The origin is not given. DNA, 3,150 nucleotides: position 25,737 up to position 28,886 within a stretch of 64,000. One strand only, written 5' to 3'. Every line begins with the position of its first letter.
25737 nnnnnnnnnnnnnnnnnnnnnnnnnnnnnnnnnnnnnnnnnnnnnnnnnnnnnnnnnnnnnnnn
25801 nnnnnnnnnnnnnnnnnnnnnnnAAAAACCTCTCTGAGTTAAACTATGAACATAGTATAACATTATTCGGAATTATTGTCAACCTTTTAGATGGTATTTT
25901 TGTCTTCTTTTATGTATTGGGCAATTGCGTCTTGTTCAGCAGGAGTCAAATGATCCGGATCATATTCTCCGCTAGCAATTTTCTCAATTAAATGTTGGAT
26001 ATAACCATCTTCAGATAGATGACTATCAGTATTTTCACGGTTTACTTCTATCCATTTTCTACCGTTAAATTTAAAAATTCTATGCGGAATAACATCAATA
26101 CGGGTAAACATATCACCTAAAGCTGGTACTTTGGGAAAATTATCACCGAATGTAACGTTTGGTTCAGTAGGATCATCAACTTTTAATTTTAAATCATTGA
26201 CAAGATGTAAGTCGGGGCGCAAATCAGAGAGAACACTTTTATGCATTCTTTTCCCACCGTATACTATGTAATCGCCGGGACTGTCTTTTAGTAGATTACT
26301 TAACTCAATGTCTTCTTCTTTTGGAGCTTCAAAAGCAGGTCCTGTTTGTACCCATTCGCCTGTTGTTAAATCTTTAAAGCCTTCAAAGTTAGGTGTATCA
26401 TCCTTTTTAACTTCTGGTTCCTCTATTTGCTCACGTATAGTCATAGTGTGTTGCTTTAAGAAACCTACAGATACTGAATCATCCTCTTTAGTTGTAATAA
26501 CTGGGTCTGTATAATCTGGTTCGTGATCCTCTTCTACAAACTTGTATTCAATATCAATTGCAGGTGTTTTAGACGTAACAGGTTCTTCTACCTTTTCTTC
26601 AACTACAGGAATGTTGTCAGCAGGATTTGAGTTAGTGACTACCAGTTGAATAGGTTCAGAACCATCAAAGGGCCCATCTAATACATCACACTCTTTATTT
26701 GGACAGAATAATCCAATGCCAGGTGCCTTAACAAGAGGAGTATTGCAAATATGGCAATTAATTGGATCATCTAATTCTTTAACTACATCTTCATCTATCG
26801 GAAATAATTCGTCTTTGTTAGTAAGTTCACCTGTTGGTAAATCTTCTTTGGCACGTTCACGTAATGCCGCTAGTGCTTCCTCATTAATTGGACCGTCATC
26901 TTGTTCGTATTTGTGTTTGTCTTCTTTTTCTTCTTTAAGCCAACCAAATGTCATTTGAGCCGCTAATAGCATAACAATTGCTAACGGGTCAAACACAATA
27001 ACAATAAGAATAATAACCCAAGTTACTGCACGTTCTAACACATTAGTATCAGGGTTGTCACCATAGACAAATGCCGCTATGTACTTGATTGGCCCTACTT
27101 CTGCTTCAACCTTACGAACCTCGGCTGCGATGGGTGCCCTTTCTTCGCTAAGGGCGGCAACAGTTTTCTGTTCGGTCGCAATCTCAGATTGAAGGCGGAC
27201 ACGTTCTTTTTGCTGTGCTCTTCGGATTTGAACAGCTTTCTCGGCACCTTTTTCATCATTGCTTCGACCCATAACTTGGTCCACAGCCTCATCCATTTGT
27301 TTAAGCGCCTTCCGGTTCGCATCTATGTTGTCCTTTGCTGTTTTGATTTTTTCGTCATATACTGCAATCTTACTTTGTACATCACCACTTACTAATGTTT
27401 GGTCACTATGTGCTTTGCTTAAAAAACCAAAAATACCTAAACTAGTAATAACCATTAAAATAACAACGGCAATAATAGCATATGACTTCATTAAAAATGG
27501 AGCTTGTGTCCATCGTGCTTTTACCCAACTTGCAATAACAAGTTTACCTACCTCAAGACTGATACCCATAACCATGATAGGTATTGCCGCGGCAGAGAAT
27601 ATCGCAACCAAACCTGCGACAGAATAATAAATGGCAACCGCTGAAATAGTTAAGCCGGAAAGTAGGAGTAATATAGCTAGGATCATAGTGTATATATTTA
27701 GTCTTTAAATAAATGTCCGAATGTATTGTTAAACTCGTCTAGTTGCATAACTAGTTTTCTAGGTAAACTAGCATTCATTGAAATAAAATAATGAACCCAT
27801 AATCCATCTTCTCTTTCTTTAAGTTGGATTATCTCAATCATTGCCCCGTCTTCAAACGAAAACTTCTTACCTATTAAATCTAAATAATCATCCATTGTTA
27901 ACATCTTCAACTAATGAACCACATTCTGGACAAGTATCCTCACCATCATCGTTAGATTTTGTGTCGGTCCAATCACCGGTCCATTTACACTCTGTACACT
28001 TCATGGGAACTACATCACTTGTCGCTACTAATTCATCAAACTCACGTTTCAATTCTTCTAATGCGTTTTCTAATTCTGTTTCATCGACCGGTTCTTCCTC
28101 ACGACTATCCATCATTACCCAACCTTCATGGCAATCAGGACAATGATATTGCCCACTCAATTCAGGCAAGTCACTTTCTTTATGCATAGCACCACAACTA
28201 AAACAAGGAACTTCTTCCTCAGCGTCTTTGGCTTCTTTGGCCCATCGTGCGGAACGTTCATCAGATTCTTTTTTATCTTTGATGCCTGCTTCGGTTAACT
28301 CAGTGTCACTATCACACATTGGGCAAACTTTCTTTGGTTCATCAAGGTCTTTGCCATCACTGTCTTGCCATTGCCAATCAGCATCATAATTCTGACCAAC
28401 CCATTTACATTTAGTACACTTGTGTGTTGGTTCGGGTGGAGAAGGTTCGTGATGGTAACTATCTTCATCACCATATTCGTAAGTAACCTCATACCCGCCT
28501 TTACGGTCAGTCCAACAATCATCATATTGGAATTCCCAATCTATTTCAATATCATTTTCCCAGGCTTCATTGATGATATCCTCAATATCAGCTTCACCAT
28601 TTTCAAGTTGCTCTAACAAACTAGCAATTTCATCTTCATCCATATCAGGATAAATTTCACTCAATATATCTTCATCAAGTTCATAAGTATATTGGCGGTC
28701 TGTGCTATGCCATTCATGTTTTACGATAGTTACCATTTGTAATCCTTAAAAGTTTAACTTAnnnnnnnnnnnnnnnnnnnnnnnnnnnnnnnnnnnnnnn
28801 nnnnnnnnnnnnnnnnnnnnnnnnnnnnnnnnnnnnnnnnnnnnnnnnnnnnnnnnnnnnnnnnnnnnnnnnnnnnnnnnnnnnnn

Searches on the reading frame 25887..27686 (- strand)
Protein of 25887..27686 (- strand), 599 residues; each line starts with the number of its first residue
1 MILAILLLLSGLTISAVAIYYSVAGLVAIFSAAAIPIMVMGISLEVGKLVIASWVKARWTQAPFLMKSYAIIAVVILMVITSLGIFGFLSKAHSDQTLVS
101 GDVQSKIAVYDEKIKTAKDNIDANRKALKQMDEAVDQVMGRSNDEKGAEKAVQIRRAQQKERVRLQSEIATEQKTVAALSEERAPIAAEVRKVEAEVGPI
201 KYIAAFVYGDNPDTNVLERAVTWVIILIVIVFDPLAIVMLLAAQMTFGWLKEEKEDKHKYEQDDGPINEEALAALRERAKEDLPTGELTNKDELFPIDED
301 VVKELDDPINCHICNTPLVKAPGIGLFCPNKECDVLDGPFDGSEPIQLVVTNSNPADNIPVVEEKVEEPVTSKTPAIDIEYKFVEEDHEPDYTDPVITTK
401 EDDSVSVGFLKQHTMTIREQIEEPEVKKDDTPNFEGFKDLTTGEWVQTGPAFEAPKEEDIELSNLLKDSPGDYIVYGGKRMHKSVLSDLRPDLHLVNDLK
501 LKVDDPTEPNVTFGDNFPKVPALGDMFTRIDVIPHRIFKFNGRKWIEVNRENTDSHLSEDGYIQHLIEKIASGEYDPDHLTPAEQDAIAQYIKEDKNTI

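Call 11: search_protein_families(library=pfam, proteins=[window:25887-27686:-], max_evalue=0.001)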
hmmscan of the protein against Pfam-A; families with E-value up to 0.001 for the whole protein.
window:25887-27686:- (599 aa): 1 family
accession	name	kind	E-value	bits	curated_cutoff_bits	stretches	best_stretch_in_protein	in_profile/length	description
PF00335.26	Tetraspanin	-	9.5e-06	25.9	32.1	1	2-118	7-128/225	Tetraspanin family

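Call 19: search_protein_families(library=phrogs, proteins=[window:25887-27686:-], max_evalue=0.001)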
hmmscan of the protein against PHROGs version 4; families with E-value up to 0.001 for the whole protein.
window:25887-27686:- (599 aa): 1 family
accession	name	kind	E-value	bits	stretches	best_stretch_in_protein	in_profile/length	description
phrog_11591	-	head and packaging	0.00022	21.7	1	505-564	409-470/497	virion structural protein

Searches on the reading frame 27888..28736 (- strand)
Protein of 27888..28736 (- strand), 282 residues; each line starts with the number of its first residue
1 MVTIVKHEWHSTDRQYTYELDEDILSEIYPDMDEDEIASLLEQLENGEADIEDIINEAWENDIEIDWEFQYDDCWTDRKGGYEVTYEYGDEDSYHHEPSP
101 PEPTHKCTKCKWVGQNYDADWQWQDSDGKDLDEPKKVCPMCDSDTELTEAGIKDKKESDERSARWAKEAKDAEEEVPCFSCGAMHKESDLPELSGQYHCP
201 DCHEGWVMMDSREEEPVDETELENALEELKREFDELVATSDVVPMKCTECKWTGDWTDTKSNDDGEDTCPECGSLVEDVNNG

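Call 19: search_protein_families(library=phrogs, proteins=[window:27888-28736:-], max_evalue=0.001)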
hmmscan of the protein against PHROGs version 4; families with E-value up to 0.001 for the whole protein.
window:27888-28736:- (282 aa): 0 families

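Call 43: search_protein_families(library=pfam, proteins=[window:27888-28736:-], max_evalue=0.05)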
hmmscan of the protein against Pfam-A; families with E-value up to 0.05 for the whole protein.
window:27888-28736:- (282 aa): 9 families
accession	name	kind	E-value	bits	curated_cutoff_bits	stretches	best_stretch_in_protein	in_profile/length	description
PF24445.1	DUF7564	-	0.0012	19.6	32.2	1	175-215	5-42/76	Family of unknown function (DUF7564)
PF01155.25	HypA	-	0.0022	18.4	28.9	0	234-281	60-101/112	Hydrogenase/urease nickel incorporation, metallochaperone, hypA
PF15585.11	Imm7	-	0.0029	18.4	25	1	204-253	5-54/130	Immunity protein 7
PF03119.21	DNA_ligase_ZBD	-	0.013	15.8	25.8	0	268-277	1-10/27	NAD-dependent DNA ligase C4 zinc finger domain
PF08271.17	Zn_Ribbon_TF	-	0.014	15.4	29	1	245-279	1-32/43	TFIIB zinc-binding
PF25164.1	CoiA_N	-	0.025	14.5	26.3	0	190-204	9-25/50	Competence protein CoiA, N-terminal domain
PF09723.15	Zn_ribbon_8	-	0.03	14.8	34.4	0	246-276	7-37/41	Zinc ribbon domain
PF13864.11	Enkurin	-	0.034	15.1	23.6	0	161-247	10-62/92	Calmodulin-binding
PF25206.1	DUF7836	-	0.037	14.3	26.7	1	177-204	9-38/59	Domain of unknown function (DUF7836)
